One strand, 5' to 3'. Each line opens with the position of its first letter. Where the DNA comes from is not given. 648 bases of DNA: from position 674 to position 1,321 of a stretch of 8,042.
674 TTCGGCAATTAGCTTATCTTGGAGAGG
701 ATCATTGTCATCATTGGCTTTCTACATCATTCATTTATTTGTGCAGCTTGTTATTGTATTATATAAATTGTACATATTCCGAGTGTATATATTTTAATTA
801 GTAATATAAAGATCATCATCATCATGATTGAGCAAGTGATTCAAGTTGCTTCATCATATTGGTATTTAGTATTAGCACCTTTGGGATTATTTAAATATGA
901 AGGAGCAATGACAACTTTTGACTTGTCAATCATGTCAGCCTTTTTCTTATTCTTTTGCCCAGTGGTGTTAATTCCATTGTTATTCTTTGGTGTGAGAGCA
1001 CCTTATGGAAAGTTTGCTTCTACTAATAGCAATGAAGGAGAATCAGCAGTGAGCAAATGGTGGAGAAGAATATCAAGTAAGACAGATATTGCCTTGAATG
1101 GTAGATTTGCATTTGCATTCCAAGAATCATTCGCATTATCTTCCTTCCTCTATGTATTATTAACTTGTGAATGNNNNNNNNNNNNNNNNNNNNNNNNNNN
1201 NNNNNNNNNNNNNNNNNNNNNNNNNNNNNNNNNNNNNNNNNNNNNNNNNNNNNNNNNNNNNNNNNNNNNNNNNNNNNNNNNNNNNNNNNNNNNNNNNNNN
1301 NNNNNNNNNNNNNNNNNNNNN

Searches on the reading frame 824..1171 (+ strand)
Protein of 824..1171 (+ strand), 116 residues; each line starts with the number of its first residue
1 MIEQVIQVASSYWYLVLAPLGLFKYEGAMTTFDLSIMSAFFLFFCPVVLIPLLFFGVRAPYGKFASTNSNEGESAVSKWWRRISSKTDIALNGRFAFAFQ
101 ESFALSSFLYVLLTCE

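Call 4: search_protein_families(library=pfam, proteins=[window:824-1165:+], max_evalue=1)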
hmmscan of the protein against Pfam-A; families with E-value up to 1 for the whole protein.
window:824-1165:+ (114 aa): 0 families

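Call 67: search_protein_families(library=pfam, proteins=[window:824-1171:+], max_evalue=10)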
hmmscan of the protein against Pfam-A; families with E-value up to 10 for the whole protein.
seq(116 aa): 0 families
